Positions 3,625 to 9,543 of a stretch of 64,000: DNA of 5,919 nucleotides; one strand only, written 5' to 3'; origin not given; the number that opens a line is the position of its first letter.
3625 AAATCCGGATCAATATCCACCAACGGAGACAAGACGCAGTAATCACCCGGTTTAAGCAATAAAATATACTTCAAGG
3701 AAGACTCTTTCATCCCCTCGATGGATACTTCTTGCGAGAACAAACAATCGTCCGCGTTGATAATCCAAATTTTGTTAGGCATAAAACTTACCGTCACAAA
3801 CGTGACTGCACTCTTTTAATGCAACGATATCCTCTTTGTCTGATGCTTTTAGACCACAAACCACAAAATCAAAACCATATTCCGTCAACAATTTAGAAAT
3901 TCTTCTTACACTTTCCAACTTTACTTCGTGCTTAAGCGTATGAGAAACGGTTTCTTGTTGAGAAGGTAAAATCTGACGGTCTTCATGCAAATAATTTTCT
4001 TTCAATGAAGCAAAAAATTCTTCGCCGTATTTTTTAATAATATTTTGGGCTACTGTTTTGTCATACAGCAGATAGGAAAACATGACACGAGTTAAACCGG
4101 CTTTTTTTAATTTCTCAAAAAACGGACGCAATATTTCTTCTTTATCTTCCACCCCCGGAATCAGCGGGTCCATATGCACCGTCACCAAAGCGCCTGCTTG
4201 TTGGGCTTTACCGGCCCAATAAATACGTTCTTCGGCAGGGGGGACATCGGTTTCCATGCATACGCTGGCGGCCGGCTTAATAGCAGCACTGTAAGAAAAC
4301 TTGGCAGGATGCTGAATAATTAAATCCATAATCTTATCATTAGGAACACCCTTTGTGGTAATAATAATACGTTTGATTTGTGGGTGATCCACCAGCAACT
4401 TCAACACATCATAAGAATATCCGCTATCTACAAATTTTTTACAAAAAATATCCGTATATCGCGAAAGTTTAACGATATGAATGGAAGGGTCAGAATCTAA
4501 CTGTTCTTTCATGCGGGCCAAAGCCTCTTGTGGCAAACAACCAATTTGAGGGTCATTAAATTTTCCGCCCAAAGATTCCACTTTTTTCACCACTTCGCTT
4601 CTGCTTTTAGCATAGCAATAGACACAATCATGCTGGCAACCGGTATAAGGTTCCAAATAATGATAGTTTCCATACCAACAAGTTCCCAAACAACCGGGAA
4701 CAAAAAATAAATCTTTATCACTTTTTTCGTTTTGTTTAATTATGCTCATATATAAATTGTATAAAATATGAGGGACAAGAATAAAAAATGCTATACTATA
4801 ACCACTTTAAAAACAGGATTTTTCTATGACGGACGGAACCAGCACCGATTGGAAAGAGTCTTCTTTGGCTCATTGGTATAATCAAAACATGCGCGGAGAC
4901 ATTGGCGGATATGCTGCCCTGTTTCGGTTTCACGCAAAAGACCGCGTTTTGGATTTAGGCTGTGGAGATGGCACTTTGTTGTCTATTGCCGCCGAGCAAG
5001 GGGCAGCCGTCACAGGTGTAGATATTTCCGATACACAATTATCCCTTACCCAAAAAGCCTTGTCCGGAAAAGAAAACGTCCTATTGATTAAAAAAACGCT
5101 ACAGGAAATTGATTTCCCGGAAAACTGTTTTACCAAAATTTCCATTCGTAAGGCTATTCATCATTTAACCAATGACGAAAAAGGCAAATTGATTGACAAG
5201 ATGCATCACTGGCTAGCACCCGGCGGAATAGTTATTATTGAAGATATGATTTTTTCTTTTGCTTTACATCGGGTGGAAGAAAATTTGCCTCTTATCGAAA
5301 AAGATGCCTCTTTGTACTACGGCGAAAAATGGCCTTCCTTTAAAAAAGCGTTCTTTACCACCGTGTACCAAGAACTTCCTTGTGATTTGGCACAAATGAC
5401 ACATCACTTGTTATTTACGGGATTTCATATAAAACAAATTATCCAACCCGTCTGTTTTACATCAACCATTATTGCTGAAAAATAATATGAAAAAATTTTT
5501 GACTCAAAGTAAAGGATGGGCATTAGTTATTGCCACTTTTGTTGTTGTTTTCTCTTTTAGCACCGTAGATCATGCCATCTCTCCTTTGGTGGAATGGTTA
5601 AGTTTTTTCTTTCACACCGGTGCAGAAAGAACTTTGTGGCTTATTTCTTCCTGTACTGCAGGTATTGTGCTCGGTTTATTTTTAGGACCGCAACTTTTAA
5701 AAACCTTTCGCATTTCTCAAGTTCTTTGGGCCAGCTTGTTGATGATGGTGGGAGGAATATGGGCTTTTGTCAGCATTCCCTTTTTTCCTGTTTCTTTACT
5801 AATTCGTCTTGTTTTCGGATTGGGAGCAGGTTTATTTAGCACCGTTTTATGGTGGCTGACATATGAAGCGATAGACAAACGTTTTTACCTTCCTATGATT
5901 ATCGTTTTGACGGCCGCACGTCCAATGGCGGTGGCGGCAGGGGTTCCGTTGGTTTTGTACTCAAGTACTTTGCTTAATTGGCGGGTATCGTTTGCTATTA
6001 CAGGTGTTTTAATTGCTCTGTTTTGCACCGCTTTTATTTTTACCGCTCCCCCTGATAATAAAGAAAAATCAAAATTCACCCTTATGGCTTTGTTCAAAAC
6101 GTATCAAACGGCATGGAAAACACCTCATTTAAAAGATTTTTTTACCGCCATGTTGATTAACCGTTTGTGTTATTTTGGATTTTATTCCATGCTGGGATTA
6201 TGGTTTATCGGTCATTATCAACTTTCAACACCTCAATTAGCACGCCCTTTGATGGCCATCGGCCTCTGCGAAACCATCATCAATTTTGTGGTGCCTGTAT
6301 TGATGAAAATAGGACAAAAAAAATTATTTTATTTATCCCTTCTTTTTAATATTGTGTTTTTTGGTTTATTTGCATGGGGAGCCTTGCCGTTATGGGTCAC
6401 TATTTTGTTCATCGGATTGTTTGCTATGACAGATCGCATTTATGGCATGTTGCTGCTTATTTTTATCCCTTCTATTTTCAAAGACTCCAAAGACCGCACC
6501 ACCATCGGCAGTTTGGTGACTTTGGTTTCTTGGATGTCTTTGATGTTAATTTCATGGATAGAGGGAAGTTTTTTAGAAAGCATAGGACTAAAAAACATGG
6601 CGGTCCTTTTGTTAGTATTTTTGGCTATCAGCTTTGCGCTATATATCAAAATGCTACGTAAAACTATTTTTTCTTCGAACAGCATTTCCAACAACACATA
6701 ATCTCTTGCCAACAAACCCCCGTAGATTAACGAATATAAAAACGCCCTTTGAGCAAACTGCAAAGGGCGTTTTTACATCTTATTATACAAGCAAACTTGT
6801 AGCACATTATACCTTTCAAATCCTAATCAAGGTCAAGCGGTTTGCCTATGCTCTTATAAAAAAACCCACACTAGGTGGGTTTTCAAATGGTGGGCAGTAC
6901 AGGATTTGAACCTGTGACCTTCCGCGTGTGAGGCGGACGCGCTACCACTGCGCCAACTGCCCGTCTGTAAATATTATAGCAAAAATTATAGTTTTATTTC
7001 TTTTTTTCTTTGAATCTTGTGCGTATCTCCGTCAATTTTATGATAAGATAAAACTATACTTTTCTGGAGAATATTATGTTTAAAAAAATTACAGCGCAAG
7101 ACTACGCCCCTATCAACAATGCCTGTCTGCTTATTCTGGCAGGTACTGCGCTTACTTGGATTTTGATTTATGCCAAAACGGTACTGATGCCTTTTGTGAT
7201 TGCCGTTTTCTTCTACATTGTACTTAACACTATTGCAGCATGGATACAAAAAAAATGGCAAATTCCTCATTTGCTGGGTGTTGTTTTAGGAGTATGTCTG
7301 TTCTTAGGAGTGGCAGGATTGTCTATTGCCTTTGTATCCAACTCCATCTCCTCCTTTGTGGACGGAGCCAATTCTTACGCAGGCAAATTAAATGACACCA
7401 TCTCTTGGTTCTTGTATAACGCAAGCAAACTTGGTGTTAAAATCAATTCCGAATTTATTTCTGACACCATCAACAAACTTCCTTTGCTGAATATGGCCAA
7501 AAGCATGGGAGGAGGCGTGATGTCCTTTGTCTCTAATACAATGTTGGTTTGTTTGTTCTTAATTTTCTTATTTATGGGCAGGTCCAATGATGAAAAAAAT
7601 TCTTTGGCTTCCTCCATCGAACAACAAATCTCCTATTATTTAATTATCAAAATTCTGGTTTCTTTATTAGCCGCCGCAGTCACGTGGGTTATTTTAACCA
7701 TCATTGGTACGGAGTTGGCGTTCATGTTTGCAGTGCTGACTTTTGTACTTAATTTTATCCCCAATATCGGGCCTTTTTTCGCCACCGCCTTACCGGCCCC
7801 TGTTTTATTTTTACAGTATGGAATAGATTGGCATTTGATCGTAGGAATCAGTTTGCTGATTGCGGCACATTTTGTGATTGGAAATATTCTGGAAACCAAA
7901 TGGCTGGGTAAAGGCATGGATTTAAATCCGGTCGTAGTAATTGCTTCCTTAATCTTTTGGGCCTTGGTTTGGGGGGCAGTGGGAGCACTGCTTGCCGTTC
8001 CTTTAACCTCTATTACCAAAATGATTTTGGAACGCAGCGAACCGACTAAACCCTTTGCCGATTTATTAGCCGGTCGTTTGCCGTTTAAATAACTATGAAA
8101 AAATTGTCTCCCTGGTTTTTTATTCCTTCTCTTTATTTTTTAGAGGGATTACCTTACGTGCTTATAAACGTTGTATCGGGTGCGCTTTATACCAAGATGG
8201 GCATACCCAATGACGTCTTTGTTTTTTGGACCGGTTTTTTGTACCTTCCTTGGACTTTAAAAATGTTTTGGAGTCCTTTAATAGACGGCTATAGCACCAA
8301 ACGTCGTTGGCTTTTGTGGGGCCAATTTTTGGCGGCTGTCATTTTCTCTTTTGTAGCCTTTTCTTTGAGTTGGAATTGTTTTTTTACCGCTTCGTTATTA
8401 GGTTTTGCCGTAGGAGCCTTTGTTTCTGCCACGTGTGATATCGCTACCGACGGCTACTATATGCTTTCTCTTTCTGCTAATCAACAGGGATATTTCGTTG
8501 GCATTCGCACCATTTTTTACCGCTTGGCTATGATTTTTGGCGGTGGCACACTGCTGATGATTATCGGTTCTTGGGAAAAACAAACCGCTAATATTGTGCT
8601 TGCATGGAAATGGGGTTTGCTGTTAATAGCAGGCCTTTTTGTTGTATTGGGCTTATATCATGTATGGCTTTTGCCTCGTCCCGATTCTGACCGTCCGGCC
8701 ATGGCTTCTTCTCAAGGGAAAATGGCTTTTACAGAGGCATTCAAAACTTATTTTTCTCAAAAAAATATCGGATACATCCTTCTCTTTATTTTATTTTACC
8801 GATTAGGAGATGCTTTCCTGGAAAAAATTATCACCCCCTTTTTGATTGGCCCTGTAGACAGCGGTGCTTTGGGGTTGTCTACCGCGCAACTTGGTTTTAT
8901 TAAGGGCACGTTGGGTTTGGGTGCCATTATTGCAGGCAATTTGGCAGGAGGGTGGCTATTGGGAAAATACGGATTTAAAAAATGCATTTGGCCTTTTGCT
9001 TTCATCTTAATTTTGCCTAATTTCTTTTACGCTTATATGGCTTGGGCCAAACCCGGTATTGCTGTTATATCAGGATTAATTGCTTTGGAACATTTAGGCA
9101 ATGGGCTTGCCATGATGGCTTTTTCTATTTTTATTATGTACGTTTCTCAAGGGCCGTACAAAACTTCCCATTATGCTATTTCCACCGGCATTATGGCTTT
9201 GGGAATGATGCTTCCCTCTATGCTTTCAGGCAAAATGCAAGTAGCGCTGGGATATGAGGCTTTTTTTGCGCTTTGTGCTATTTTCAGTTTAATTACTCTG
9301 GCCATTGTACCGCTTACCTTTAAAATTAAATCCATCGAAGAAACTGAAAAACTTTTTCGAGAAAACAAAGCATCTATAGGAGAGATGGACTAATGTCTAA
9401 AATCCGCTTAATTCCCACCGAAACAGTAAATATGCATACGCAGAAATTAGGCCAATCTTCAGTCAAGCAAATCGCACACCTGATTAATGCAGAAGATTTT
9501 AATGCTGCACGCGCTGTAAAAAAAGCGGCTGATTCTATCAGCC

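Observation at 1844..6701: Compact orphan biosynthetic cluster: radical SAM + PGM1-like ATP-grasp ligase + nucleotidyltransferase // methyltransferase + MFS exporter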

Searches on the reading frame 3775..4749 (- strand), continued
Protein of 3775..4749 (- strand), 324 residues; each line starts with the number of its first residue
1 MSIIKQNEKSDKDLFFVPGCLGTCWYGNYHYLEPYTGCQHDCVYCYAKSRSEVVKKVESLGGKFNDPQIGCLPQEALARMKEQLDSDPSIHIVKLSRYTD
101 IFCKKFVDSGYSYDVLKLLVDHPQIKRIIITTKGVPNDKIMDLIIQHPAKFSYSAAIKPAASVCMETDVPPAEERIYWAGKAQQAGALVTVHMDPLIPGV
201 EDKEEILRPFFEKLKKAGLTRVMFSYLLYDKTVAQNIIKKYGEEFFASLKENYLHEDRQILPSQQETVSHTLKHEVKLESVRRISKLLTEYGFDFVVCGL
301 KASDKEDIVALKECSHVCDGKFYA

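Call 84: find_encoding_contigs(protein=P0133, flank=6000, max_places=1)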
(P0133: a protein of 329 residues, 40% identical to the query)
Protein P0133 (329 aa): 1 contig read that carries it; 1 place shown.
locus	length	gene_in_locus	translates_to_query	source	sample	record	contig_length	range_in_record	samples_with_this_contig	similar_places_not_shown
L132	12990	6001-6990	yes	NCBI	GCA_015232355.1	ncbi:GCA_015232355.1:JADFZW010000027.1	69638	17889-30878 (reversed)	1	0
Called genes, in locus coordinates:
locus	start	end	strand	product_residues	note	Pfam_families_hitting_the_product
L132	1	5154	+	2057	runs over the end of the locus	PF01835:MG2, PF07703:A2M_BRD (faint), PF00207:A2M, PF17973:bMG10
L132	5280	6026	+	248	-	PF13489:Methyltransf_23, PF13847:Methyltransf_31 (weak), PF13649:Methyltransf_25 (faint)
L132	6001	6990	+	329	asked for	PF04055:Radical_SAM (weak)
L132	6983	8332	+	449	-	-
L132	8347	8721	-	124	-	PF00072:Response_reg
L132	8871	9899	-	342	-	-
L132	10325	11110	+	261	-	PF09825:BPL_N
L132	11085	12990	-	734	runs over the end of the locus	PF02897:Peptidase_S9_N, PF00326:Peptidase_S9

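Call 85: find_encoding_contigs(protein=P0093, flank=6000, max_places=1)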
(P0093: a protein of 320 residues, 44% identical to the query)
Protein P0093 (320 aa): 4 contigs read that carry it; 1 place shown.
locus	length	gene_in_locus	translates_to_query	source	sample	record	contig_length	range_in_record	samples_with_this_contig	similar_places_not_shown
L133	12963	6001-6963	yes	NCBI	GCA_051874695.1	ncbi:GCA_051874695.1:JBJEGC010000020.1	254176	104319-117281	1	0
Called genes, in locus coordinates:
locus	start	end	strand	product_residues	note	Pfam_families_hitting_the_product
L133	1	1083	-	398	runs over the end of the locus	PF02470:MlaD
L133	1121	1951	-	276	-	PF01479:S4, PF01728:FtsJ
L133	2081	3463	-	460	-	-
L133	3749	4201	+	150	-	-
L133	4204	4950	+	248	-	PF00535:Glycos_transf_2, PF13641:Glyco_tranf_2_3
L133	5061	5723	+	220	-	PF02353:CMAS (weak), PF13489:Methyltransf_23, PF13847:Methyltransf_31, PF08241:Methyltransf_11, PF08242:Methyltransf_12, PF13649:Methyltransf_25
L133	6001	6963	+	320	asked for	-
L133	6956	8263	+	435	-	PF18604:PreAtp-grasp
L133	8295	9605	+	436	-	PF07690:MFS_1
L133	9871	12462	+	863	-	PF07517:SecA_DEAD, PF01043:SecA_PP_bind, PF21090:P-loop_SecA, PF07516:SecA_SW, PF02810:SEC-C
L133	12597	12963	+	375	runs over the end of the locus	PF03462:PCRF, PF00472:RF-1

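Call 91: search_protein_families(library=pfam, proteins=[L093:929-2167:+, L064:4096-5247:+, L069:1814-2752:-], max_evalue=0.001)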
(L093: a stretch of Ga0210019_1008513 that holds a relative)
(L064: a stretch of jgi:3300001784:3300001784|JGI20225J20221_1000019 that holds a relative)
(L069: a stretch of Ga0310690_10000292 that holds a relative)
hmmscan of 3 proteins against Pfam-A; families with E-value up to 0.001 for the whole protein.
L093:929-2167:+ (412 aa): 3 families
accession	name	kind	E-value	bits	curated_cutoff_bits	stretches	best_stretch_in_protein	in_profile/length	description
PF01546.33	Peptidase_M20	-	4.3e-29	102.3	24.6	1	90-402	2-201/206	Peptidase family M20/M25/M40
PF07687.19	M20_dimer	-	2.8e-17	63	21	1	200-307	1-102/107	Peptidase dimerisation domain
PF04389.22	Peptidase_M28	-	1.2e-08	35.3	21.3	1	74-200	1-104/193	Peptidase family M28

L064:4096-5247:+ (383 aa): 0 families

L069:1814-2752:- (312 aa): 0 families

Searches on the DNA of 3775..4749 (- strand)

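Call 41: search_rna_families(sources=[L064, L065, L066, L069, L070, L077, L089, L092, L098, L107, L108], threshold=gathering)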
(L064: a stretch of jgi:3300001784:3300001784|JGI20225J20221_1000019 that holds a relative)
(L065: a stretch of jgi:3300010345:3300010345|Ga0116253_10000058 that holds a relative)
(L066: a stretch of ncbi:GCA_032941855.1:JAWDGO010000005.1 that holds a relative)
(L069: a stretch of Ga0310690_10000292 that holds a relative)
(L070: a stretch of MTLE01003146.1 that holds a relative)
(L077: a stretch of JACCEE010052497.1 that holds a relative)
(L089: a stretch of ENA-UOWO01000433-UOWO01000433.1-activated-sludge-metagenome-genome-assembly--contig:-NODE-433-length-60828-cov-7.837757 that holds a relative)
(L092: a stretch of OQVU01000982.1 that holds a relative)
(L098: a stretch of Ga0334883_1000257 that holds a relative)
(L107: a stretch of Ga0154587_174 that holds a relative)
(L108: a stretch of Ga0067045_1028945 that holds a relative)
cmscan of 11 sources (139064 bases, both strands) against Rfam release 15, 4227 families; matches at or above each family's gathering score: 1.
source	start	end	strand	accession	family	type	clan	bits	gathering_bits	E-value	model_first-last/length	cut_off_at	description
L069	2937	3049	-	RF00162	SAM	Cis-reg; riboswitch;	CL00012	51.3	44.4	1.6e-08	1-108/108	no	SAM riboswitch aptamer (S box leader)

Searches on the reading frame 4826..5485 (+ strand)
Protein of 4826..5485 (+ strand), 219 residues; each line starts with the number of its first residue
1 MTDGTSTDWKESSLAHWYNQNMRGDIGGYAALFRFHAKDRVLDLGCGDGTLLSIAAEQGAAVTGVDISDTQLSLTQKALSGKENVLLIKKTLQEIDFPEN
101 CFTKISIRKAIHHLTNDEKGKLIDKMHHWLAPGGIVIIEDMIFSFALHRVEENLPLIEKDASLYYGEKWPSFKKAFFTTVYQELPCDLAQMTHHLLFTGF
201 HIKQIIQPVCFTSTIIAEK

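Call 4: search_protein_families(library=pfam, proteins=[window:4826-5485:+], max_evalue=0.01)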
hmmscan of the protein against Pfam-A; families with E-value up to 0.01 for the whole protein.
window:4826-5485:+ (219 aa): 13 families
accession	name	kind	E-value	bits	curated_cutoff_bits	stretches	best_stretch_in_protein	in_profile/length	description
PF13649.12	Methyltransf_25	-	1.7e-18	67.5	27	1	41-134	1-97/97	Methyltransferase domain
PF08241.18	Methyltransf_11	-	1.7e-16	61.1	21.2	1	42-138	1-95/95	Methyltransferase domain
PF13489.12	Methyltransf_23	-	7.4e-15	55.5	27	1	34-142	19-120/164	Methyltransferase domain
PF13847.12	Methyltransf_31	-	5.1e-14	52.6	27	1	36-167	2-130/145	Methyltransferase domain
PF08242.18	Methyltransf_12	-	1.1e-12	49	30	1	42-136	1-98/98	Methyltransferase domain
PF02353.26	CMAS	-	7.6e-09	35.7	27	1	37-144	62-170/273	Mycolic acid cyclopropane synthetase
PF01209.24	Ubie_methyltran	-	2.5e-05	24.2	20.1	1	39-138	49-151/233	ubiE/COQ5 methyltransferase family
PF07021.18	MetW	-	0.00021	21.4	21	1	38-72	14-49/193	Methionine biosynthesis protein MetW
PF05175.20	MTS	-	0.00063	19.9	23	1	37-82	31-78/170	Methyltransferase small domain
PF01728.25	FtsJ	-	0.0014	19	24.1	1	33-85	16-67/181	FtsJ-like methyltransferase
PF05724.17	TPMT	-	0.0022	18.1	26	1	29-74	29-74/218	Thiopurine S-methyltransferase (TPMT)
PF06325.19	PrmA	-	0.0041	17.1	22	1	37-77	161-202/296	Ribosomal protein L11 methyltransferase (PrmA)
PF03848.20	TehB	-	0.0043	16.9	20.4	1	40-138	33-132/193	Tellurite resistance protein TehB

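Call 5: search_protein_families(library=ncbifam, proteins=[window:4826-5485:+], max_evalue=0.01)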
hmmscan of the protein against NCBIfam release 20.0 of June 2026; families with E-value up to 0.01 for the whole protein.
window:4826-5485:+ (219 aa): 53 families (the best 25 are shown)
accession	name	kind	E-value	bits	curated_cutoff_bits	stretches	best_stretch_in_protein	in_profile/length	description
NF043040.1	corrin_prot_MT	hypoth_equivalog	1.1e-17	64.2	180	1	37-142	41-151/216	corrinoid protein-associated methyltransferase CpaM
NF045667.1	MTase_DVU1556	equivalog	6.9e-13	48.5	155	1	30-144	15-125/213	DVU_1556 family methyltransferase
NF041536.1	ArsM_DUF2284_UU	exception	3.3e-09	35.6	575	1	32-147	71-189/459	arsenite methyltransferase/DUF2284 domain selenoprotein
NF001244.0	PRK00216.1-5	equivalog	3.7e-09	36.2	216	1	36-141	47-156/236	bifunctional demethylmenaquinone methyltransferase/2-methoxy-6-polyprenyl-1,4-benzoquinol methylase UbiE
NF047649.1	MTase_UXPK_star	exception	1.4e-08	34.1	460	1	30-147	70-190/283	methyltransferase/UXPK-star double selenoprotein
TIGR01983.1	UbiG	equivalog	3.1e-08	33.2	102.95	1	38-139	50-152/228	bifunctional 2-polyprenyl-6-hydroxyphenol methylase/3-demethylubiquinol 3-O-methyltransferase UbiG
TIGR01934.1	MenG_MenH_UbiE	subfamily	4.1e-08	32.8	158.35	1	35-140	37-143/223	ubiquinone/menaquinone biosynthesis methyltransferase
NF041537.1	ArsM_AhpD_UU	exception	6.3e-08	31.8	510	1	35-148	74-190/345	arsenite methyltransferase/AhpD domain selenoprotein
TIGR02072.1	BioC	equivalog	1.1e-07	31.9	184.95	1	38-139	35-133/244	malonyl-ACP O-methyltransferase BioC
TIGR02021.1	BchM-ChlM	equivalog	1.6e-07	31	158.9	1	39-126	56-143/218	magnesium protoporphyrin IX methyltransferase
NF041820.1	daptide_MTase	equivalog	1.8e-07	30.8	175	1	37-138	36-142/243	daptide-type RiPP biosynthesis methyltransferase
NF008823.0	PRK11873.1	subfamily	6.7e-07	29.1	263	1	30-147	70-190/272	arsenite methyltransferase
NF045649.1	2X_seleno_MduS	exception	1e-06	28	380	1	32-137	36-146/338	methyltransferase domain-containing selenoprotein MduS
NF008686.0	PRK11705.1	equivalog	1.2e-06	27.8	400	1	37-139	167-266/383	cyclopropane fatty acyl phospholipid synthase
NF040703.1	cyclopro_CfaB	exception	1.3e-06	27.4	650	1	33-137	155-262/393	C17 cyclopropane fatty acid synthase CfaB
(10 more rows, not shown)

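Call 6: search_protein_families(library=padloc, proteins=[window:4826-5485:+], max_evalue=0.1)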
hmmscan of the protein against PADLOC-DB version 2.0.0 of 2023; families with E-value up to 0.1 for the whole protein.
window:4826-5485:+ (219 aa): 2 families
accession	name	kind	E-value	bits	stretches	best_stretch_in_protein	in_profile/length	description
PDLC04134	mad2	-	6.7e-19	66.1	1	32-138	286-394/492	mads_2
PDLC03249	MTase_II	-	0.015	12.2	1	33-96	134-196/541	Type II methyltransferase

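Call 42: search_solved_structures(query=window:4826-5485:+, max_evalue=0.001)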
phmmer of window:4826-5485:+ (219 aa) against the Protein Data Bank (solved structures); distinct sequences matched with E-value up to 0.001: 62 (the best 60 are shown).
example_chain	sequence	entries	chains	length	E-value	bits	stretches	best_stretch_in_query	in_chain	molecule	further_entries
4r6w_A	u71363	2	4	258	2.2e-12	50.2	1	36-141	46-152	Phosphoethanolamine N-methyltransferase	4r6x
3ujd_A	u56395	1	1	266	2.3e-12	50.1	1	36-141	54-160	Phosphoethanolamine N-methyltransferase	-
3uj6_A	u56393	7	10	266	2.3e-12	50.1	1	36-141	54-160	Phosphoethanolamine N-methyltransferase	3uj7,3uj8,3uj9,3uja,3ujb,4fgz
4mwz_A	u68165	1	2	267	3.5e-12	49.5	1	34-142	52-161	Phosphoethanolamine N-methyltransferase, putative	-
4iv0_A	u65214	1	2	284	4e-12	49.3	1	34-142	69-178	Phosphoethanolamine N-methyltransferase, putative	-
3ujc_A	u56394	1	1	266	5.8e-11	45.5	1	36-141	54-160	Phosphoethanolamine N-methyltransferase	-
4iv8_A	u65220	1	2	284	1.2e-10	44.4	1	37-142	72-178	Phosphoethanolamine N-methyltransferase,putative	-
5wp5_A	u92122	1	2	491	1.1e-09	41.3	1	37-142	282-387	Phosphomethylethanolamine N-methyltransferase 2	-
5wp4_A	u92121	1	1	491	1.5e-08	37.6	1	39-147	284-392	Phosphoethanolamine N-methyltransferase 1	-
3bus_A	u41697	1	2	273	3.6e-08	36.4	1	31-144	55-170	Methyltransferase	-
7pd7_A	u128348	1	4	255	1.2e-07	34.7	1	39-145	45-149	Methyltransferase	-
3dtn_A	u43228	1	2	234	8.2e-07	31.9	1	40-144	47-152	Putative Methyltransferase MM_2633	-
9sm0_A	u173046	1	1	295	2.2e-06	30.5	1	38-155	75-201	Methyltransferase domain-containing protein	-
6uv6_A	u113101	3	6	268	2.2e-06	30.5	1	39-143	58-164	D-glucose O-methyltransferase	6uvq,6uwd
9sot_A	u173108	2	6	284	2.3e-06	30.4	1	20-139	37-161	Class I SAM-dependent methyltransferase | Methyltransferase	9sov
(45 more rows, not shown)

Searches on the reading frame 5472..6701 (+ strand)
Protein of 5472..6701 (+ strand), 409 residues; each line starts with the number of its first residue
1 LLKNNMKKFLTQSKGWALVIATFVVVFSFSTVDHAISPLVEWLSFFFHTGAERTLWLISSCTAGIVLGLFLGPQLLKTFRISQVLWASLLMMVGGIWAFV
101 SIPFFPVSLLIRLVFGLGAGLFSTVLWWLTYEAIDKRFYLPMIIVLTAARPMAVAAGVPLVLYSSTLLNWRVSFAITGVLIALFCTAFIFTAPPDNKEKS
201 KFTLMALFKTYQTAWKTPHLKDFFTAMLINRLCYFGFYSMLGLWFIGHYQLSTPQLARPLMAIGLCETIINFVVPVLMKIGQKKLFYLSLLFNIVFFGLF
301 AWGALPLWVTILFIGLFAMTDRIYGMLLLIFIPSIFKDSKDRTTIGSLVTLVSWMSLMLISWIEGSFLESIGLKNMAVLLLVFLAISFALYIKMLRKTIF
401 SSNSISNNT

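Call 4: search_protein_families(library=pfam, proteins=[window:5472-6701:+], max_evalue=0.01)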
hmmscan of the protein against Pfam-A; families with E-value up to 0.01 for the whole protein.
window:5472-6701:+ (409 aa): 1 family
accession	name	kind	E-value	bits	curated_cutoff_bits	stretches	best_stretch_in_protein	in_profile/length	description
PF07690.21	MFS_1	-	4.3e-15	55.9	33.4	1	19-317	2-307/347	Major Facilitator Superfamily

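Call 5: search_protein_families(library=ncbifam, proteins=[window:5472-6701:+], max_evalue=0.01)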
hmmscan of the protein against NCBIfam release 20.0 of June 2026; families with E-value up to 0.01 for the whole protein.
window:5472-6701:+ (409 aa): 0 families

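Call 6: search_protein_families(library=padloc, proteins=[window:5472-6701:+], max_evalue=0.1)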
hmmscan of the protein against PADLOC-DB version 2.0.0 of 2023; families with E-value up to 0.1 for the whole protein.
window:5472-6701:+ (409 aa): 0 families

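Call 43: search_solved_structures(query=window:5472-6701:+, max_evalue=0.1)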
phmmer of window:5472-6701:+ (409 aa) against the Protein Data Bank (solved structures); distinct sequences matched with E-value up to 0.1: 0.

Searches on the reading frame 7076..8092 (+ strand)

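Call 4: search_protein_families(library=pfam, proteins=[window:7076-8092:+], max_evalue=0.01)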
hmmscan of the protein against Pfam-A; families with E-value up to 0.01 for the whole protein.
window:7076-8092:+ (338 aa): 1 family
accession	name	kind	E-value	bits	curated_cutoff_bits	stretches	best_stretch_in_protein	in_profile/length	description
PF01594.21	AI-2E_transport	-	7.7e-39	134.2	34.3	1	19-320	3-325/327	AI-2E family transporter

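Call 5: search_protein_families(library=ncbifam, proteins=[window:7076-8092:+], max_evalue=0.01)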
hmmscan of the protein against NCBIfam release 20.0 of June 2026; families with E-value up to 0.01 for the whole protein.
window:7076-8092:+ (338 aa): 3 families
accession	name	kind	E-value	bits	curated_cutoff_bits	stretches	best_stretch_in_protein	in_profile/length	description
NF008930.0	PRK12287.1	subfamily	4e-36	125.3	318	1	31-332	28-339/344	AI-2E family transporter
TIGR02872.1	spore_ytvI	equivalog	6.8e-16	58.6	198.15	2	18-129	3-119/341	sporulation integral membrane protein YtvI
NF045801.1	efflux_ABUW_0982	equivalog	2.1e-11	43.4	675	1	190-319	211-341/392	chloramphenicol efflux transporter CxpE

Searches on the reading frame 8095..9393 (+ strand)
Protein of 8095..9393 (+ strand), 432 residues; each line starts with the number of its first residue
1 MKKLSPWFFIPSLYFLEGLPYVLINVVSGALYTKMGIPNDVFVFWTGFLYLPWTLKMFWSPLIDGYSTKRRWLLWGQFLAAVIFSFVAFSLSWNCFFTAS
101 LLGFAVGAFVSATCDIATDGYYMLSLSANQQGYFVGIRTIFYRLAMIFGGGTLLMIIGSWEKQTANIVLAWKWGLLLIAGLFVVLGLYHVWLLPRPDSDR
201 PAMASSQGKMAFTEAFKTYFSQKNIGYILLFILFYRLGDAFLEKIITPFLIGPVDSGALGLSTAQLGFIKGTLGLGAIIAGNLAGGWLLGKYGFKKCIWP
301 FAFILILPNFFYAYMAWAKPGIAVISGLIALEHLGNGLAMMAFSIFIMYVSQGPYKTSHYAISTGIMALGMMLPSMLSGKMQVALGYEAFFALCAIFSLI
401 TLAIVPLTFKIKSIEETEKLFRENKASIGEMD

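Call 4: search_protein_families(library=pfam, proteins=[window:8095-9393:+], max_evalue=0.01)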
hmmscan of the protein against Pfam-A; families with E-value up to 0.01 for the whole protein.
window:8095-9393:+ (432 aa): 1 family
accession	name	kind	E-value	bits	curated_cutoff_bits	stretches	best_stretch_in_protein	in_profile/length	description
PF07690.21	MFS_1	-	3.1e-18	66.3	33.4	2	15-351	6-320/347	Major Facilitator Superfamily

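Call 5: search_protein_families(library=ncbifam, proteins=[window:8095-9393:+], max_evalue=0.01)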
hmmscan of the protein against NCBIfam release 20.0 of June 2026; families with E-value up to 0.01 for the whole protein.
window:8095-9393:+ (432 aa): 4 families
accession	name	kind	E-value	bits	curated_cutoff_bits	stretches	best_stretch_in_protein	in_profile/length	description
TIGR00901.2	2A0125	subfamily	6.3e-50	170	350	1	13-405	12-414/417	AmpG family muropeptide MFS transporter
NF008867.0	PRK11902.1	equivalog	4.4e-40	137.9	656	1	13-417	21-410/419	muropeptide transporter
NF008238.0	PRK11010.1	equivalog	5.8e-31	107.9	756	1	13-407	20-401/492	muropeptide MFS transporter AmpG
TIGR02718.1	sider_RhtX_FptX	subfamily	1e-14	54.3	356.15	1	10-404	6-386/390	RhtX/FptX family siderophore transporter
